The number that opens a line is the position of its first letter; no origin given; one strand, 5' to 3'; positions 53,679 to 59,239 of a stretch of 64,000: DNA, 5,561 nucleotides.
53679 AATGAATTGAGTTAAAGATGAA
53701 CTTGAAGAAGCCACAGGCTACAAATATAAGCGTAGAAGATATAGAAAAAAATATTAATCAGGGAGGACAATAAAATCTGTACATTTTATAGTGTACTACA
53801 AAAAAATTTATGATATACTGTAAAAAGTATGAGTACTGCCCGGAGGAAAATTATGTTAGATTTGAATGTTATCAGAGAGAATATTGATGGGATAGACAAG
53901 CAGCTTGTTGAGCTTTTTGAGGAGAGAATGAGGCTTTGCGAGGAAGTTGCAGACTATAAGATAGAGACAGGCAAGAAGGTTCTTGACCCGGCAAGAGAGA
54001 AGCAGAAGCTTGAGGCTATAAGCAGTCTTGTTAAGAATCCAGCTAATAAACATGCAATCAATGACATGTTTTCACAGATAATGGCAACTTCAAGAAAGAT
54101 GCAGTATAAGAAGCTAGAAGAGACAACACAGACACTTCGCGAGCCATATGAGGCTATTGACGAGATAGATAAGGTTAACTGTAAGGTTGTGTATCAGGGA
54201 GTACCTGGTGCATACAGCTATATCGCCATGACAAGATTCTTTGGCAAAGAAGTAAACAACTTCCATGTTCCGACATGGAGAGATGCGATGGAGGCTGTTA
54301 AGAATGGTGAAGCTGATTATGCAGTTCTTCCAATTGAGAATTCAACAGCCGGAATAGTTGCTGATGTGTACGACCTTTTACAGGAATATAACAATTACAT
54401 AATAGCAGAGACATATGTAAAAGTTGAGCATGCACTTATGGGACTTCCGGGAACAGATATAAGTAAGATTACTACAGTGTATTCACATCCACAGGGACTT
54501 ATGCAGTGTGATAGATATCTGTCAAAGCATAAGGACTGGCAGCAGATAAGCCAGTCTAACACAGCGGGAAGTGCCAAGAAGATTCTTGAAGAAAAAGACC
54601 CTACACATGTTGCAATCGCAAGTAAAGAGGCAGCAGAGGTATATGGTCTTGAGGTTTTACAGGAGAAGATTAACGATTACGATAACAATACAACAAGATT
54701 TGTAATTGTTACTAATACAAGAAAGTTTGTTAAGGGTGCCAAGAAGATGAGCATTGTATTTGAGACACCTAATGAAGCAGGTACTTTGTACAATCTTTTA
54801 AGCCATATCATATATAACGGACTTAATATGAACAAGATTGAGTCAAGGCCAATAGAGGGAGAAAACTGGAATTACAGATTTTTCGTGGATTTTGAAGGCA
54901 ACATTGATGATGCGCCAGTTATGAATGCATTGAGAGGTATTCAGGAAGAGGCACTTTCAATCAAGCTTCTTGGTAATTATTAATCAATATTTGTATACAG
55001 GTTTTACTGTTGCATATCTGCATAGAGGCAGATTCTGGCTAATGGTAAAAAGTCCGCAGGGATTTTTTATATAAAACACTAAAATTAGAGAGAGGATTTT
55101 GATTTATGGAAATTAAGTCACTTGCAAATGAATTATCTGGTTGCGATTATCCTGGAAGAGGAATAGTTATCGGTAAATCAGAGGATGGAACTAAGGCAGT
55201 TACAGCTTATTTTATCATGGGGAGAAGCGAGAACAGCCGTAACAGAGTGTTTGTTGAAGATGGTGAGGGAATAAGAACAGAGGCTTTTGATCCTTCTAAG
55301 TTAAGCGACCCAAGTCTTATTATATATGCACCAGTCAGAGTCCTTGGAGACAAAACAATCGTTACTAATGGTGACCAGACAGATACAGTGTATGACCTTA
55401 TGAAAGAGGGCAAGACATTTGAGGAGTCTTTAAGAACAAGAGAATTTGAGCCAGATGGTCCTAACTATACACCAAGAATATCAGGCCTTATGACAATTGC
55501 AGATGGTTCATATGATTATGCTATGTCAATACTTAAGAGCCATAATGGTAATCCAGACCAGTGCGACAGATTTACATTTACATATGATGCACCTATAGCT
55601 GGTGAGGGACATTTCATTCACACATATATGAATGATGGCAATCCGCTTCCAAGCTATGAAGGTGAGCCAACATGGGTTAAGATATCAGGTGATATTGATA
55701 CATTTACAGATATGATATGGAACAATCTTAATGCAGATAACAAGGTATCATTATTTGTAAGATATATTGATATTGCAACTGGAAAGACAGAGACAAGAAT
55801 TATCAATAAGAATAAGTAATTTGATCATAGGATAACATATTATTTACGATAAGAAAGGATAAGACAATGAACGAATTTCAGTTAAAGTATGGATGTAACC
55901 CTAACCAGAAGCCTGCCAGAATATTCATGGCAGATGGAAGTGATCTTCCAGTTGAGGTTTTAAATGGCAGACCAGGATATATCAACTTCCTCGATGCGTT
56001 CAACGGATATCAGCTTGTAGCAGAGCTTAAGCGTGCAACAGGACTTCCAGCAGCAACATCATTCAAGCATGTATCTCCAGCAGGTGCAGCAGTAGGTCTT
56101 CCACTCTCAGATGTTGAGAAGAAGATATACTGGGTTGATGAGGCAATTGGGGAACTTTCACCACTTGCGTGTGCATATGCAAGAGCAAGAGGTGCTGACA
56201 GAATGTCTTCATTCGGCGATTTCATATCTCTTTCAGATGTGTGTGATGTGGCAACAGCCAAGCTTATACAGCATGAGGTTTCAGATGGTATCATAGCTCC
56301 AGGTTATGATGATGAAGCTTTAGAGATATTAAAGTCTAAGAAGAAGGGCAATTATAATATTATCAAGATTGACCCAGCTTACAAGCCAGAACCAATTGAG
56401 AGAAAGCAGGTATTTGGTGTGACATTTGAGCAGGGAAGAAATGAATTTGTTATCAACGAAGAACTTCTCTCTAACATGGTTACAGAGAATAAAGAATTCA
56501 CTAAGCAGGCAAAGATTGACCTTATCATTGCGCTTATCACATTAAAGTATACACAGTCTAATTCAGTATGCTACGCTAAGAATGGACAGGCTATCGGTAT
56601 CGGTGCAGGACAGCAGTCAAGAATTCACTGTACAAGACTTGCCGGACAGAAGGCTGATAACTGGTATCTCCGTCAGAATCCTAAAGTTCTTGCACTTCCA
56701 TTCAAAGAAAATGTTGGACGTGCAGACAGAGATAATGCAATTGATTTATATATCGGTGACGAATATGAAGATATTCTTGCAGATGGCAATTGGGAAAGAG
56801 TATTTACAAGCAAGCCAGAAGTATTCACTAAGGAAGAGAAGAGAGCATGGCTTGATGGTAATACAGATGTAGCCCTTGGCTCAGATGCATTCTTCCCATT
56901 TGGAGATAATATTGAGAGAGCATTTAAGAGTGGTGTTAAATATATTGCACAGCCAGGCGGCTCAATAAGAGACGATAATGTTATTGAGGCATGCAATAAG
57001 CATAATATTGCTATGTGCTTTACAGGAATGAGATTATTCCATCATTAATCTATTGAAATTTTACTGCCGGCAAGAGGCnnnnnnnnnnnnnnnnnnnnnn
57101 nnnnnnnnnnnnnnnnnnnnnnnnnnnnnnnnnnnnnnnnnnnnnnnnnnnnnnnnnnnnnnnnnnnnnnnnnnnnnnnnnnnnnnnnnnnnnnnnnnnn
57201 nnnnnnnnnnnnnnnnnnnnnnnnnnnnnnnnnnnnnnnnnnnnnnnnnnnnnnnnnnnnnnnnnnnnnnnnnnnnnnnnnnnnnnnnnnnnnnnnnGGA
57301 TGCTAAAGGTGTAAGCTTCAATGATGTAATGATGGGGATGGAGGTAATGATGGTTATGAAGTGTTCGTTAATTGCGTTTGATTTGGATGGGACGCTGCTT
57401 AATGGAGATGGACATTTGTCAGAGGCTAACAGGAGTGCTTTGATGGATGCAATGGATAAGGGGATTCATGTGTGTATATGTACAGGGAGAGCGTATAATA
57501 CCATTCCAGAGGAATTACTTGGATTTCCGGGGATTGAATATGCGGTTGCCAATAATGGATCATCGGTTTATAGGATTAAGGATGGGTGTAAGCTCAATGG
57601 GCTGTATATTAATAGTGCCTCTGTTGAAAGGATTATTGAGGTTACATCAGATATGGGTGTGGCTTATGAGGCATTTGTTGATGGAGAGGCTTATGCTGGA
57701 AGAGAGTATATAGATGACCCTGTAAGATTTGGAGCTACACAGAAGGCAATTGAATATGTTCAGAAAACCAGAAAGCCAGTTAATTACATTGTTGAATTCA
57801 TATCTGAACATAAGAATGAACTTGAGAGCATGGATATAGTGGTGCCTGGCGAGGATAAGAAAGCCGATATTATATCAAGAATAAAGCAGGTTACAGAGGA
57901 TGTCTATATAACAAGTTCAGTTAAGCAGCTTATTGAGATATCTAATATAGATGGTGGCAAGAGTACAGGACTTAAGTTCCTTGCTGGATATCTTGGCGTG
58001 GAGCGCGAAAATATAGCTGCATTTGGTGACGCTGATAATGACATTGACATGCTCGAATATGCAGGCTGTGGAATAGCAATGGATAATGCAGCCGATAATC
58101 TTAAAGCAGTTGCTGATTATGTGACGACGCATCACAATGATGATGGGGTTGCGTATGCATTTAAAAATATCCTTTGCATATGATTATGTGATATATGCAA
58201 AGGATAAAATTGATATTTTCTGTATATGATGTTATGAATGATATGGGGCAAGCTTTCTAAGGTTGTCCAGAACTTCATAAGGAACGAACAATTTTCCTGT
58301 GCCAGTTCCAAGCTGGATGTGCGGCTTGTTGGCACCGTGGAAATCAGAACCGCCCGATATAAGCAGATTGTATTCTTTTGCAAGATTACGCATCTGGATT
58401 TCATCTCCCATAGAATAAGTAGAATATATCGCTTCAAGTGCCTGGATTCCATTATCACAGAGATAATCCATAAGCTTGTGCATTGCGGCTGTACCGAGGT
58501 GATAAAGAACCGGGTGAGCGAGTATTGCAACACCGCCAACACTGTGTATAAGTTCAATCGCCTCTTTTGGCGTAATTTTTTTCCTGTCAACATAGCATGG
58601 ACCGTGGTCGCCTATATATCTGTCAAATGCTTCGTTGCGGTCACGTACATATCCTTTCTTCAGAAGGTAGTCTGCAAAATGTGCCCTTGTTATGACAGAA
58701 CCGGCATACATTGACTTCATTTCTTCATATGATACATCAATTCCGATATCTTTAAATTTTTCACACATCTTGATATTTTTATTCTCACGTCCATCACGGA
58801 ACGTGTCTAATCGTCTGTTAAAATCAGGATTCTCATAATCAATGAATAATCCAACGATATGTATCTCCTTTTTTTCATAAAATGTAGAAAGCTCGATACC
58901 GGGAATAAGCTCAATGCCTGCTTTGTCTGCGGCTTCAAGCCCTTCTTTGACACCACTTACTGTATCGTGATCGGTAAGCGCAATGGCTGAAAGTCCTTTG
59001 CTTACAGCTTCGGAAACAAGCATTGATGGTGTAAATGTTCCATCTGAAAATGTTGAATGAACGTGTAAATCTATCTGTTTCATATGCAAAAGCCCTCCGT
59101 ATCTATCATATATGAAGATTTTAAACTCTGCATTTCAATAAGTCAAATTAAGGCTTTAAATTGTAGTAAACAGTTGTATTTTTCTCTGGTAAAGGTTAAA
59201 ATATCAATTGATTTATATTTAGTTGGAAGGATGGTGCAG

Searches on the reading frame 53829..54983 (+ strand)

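Call 54: search_protein_families(library=pfam, proteins=[window:53829-54983:+])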
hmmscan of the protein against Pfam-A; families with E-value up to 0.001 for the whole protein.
window:53829-54983:+ (384 aa): 2 families
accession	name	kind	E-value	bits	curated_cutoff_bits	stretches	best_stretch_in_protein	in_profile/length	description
PF00800.23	PDT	-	3.7e-63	213.1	25.2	1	120-297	1-179/181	Prephenate dehydratase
PF01817.26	CM_2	-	3.1e-24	85.4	27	1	15-93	1-80/80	Chorismate mutase type II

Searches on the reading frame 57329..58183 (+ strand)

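Call 54: search_protein_families(library=pfam, proteins=[window:57329-58183:+])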
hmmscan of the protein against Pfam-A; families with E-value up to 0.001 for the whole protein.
window:57329-58183:+ (284 aa): 3 families
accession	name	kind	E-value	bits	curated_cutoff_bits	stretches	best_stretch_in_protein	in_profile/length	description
PF08282.18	Hydrolase_3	-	2.9e-56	191.5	20.9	1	15-277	1-254/255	haloacid dehalogenase-like hydrolase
PF05116.19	S6PP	-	3.8e-11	43.5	20.3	1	181-275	136-228/247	Sucrose-6F-phosphate phosphohydrolase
PF00702.32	Hydrolase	-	9.2e-09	36.4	26.4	1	14-246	3-191/191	haloacid dehalogenase-like hydrolase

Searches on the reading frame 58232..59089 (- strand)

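Call 54: search_protein_families(library=pfam, proteins=[window:58232-59089:-])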
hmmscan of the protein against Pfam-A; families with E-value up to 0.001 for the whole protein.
window:58232-59089:- (285 aa): 1 family
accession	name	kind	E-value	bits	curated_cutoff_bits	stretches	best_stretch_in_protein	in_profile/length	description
PF02811.25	PHP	-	3.8e-16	60.3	26.4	1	7-154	1-144/164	PHP domain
